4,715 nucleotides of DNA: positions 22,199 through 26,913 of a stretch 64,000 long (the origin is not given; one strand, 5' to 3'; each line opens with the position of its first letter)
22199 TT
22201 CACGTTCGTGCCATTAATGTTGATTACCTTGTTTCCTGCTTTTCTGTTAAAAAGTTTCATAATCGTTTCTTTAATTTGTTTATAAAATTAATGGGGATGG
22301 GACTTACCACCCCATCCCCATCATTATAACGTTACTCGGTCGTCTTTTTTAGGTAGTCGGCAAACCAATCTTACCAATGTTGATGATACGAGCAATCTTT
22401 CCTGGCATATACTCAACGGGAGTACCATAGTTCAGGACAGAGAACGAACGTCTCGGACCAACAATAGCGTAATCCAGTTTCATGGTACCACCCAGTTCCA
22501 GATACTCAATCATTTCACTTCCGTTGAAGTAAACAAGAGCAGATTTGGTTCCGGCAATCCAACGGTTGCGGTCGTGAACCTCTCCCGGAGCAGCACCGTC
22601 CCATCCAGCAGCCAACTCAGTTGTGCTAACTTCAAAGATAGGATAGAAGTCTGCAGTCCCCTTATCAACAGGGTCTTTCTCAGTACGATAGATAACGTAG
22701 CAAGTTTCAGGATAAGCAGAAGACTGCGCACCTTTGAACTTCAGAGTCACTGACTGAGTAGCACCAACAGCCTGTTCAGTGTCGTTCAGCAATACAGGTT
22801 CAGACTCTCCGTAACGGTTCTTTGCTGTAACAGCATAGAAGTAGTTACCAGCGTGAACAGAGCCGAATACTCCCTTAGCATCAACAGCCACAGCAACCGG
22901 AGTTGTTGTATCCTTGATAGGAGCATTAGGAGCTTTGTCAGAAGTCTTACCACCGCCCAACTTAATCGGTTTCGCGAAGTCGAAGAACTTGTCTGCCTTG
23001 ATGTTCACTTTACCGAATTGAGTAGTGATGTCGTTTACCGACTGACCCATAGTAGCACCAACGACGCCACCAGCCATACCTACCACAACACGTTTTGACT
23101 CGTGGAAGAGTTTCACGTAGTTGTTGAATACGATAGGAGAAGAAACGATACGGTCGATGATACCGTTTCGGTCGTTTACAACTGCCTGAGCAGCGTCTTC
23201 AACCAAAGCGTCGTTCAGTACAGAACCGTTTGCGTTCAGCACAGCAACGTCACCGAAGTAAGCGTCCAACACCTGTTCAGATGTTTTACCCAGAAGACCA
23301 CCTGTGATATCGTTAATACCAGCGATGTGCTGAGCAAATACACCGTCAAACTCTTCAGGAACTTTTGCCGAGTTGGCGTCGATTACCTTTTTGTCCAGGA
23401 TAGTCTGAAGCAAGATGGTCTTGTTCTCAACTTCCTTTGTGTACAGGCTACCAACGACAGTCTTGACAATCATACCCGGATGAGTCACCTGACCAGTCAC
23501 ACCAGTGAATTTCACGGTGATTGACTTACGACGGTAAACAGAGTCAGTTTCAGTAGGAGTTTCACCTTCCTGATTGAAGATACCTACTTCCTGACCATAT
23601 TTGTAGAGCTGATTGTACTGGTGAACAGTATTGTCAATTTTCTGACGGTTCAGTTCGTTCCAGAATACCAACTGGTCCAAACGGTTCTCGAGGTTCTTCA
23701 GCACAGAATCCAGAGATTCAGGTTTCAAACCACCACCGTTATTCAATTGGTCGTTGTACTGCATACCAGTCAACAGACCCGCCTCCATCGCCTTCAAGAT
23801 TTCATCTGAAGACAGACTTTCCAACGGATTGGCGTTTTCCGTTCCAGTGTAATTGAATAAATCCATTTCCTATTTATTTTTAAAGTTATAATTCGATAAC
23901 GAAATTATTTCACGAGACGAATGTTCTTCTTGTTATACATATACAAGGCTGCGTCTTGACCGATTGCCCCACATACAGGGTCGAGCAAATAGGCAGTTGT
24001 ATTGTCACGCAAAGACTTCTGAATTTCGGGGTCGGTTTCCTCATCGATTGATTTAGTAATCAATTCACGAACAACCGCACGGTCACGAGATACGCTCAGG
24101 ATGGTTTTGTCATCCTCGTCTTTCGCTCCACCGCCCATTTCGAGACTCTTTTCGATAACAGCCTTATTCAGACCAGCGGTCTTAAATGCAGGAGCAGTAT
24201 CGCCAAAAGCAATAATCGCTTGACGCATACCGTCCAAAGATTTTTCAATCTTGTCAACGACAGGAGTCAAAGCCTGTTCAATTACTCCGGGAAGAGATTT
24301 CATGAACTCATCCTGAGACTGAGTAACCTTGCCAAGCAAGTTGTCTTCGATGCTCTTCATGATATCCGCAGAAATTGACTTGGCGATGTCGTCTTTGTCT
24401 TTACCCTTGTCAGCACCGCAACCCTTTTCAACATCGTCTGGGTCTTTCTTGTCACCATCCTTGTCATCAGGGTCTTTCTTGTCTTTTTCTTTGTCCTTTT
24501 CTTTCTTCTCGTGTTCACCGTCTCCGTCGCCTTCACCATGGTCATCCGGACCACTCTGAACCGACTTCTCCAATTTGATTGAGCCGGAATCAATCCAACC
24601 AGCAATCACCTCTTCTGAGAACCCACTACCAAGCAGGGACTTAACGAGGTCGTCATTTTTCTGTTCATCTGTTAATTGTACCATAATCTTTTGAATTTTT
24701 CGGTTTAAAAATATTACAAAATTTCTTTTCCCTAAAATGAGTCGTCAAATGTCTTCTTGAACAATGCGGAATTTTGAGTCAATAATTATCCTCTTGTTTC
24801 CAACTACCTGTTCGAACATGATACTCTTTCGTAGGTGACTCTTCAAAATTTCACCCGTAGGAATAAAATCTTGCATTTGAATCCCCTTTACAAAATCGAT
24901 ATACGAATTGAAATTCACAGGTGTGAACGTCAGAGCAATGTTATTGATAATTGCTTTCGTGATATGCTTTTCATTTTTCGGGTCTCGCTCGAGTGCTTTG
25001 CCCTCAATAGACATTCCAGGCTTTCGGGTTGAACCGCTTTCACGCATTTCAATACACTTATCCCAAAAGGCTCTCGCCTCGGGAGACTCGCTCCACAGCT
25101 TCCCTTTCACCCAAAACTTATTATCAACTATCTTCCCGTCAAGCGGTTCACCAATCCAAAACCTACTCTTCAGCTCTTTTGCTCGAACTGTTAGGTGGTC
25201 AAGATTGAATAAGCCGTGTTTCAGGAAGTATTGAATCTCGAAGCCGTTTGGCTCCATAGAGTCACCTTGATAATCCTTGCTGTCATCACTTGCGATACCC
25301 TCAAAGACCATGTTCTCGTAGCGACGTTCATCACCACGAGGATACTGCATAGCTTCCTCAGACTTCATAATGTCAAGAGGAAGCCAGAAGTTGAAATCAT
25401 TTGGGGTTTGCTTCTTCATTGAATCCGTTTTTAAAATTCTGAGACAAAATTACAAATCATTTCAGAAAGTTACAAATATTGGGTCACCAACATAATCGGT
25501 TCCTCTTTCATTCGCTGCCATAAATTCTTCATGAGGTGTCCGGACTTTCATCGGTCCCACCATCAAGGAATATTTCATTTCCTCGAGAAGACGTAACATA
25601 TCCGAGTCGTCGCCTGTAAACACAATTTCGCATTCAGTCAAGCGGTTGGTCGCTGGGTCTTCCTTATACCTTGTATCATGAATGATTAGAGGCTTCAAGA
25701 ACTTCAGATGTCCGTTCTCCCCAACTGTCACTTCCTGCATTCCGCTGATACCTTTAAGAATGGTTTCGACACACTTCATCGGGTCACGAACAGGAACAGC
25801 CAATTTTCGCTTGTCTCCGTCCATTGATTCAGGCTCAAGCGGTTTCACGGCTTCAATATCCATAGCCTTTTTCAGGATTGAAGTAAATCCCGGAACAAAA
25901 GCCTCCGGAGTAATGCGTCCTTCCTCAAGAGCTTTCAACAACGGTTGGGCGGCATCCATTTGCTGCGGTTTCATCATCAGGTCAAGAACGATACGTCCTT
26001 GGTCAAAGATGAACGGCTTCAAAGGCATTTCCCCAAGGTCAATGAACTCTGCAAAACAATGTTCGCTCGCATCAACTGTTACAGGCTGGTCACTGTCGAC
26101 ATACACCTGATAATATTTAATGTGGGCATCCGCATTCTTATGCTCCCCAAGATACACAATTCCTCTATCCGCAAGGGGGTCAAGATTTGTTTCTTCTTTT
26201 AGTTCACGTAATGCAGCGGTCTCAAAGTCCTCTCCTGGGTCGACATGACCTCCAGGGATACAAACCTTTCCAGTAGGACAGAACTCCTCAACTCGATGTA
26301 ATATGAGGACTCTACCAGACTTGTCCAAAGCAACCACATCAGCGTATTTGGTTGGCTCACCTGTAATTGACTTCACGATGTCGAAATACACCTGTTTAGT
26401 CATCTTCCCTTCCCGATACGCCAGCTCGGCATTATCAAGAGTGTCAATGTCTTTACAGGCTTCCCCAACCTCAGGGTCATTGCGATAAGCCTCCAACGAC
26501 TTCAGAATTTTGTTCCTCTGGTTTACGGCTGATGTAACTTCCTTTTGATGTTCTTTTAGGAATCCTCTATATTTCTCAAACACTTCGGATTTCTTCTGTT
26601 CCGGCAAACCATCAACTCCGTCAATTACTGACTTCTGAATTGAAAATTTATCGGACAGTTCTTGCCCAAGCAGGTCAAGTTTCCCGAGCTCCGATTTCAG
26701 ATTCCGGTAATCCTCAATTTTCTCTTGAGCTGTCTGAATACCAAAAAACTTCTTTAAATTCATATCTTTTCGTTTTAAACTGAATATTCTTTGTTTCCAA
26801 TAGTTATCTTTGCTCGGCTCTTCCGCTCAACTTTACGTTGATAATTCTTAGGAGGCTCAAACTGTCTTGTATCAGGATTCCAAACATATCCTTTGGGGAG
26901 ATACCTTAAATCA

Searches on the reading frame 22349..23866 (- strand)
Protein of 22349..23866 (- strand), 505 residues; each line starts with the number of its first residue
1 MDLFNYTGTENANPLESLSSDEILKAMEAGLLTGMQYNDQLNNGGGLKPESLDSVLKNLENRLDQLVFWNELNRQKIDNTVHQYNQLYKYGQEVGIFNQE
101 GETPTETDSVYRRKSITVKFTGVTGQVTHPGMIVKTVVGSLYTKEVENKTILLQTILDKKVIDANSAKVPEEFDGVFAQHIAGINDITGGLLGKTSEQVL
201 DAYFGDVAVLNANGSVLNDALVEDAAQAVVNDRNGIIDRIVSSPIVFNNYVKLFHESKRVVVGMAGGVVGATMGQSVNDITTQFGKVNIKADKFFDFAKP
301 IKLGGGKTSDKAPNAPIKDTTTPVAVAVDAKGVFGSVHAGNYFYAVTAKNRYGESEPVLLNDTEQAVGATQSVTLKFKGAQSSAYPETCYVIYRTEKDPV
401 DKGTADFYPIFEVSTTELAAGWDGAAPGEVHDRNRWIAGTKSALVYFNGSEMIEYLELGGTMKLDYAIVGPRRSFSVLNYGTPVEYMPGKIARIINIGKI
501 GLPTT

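Call 8: search_protein_families(library=pfam, max_evalue=0.1, proteins=[window:22349-23866:-])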
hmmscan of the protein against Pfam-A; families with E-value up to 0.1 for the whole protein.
window:22349-23866:- (505 aa): 1 family
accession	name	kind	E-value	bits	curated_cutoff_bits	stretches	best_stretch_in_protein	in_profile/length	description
PF17236.8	SU10_MCP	-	2.3e-06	27.8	24.1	1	50-296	12-235/292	SU10 major capsid protein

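Call 9: search_protein_families(library=phrogs, max_evalue=0.01, proteins=[window:22349-23866:-])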
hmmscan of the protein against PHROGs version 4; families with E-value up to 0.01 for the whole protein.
window:22349-23866:- (505 aa): 1 family
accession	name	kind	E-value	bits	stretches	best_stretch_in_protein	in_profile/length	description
phrog_752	-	head and packaging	4.1e-51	175.3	2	209-499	186-470/475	major head protein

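Call 46: search_dna_similar(query=window:22349-23866:-, collection=phages, mode=protein, max_rows=12)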
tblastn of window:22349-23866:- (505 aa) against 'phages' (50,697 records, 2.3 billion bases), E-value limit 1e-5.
Records with a match: 51; places in all: 51; records where one place covers at least 80% of the query: 44.
Best place of each record, by identity: 95-99% 1; <60% 50.
By first word of the organism name: Bacillus 31; Bacteroides 6; Thermus 5; Bacteriophage 2; Lysinibacillus 2; Chryseobacterium 1; Exiguobacterium 1; Aerococcus 1; Morganella 1; Myxococcus 1.
By host as written in the record: Bacillus subtilis 8; Bacillus subtilis BEST7003 7; - 4; Thermus thermophilus HB8 3; Bacillus subtilis Delta6 2; Bacillus cereus HER1399 2; Bacillus cereus BGSC 6E1 2; Bacillus cereus 2; and 19 more.
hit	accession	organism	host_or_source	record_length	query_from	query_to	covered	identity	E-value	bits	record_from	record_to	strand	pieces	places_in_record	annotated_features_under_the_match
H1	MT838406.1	Bacteriophage sp.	human fecal samples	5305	1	505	100%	95.0%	0e+0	951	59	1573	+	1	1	record has no annotation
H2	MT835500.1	Bacteriophage sp.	human fecal samples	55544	1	502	99%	58.5%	5e-170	537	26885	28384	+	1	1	record has no annotation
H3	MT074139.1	Bacteroides phage DAC19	Bacteroides thetaiotaomicron VPI-5487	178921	22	498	94%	35.2%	7e-72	254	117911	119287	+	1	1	hypothetical protein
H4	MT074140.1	Bacteroides phage DAC20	Bacteroides thetaiotaomicron VPI-5488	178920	22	498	94%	35.2%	7e-72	254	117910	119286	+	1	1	hypothetical protein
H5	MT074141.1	Bacteroides phage DAC22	Bacteroides thetaiotaomicron VPI-5489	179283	22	498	94%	35.2%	7e-72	254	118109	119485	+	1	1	hypothetical protein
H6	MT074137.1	Bacteroides phage DAC16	Bacteroides thetaiotaomicron VPI-5485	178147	22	498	94%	35.0%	1e-71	253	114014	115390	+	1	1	hypothetical protein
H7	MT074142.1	Bacteroides phage DAC23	Bacteroides thetaiotaomicron VPI-5490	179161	22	498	94%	35.0%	1e-71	253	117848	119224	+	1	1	hypothetical protein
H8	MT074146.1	Bacteroides phage SJC03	Bacteroides thetaiotaomicron VPI-5494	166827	22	498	94%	33.8%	2e-68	244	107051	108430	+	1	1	hypothetical protein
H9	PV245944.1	Chryseobacterium phage MA9V-3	Chryseobacterium sp. MA9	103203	22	500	95%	33.1%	5e-59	216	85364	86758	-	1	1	hypothetical protein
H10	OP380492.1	Bacillus phage Nachito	Bacillus sp. ET1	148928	21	497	94%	30.3%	6e-42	166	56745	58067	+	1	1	major capsid protein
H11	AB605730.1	Bacillus phage SP-10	-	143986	25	497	94%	29.6%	6e-37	151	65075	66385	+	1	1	major capsid protein precursor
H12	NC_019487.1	Bacillus phage SP-10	-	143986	25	497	94%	29.6%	6e-37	151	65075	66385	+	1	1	major head protein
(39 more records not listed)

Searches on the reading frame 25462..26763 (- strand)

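Call 8: search_protein_families(library=pfam, max_evalue=0.1, proteins=[window:25462-26763:-])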
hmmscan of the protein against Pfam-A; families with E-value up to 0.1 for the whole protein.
window:25462-26763:- (433 aa): 1 family
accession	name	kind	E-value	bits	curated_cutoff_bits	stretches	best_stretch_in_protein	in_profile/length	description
PF00293.34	NUDIX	-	6.1e-17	62.3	21.1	1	141-259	6-131/134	NUDIX domain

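Call 9: search_protein_families(library=phrogs, max_evalue=0.01, proteins=[window:25462-26763:-])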
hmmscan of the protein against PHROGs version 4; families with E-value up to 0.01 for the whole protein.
window:25462-26763:- (433 aa): 4 families
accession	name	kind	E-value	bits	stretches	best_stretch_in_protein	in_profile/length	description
phrog_1198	-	other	2.5e-13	51.3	1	105-248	5-152/253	MutT/NUDIX hydrolase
phrog_1185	-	other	3.2e-11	44.2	1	141-224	151-241/301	nudix hydrolase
phrog_15528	-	head and packaging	4.4e-06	26.3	1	148-243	530-620/794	portal protein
phrog_19657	-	other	1.3e-05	26.2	1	155-194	49-88/176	nudix hydrolase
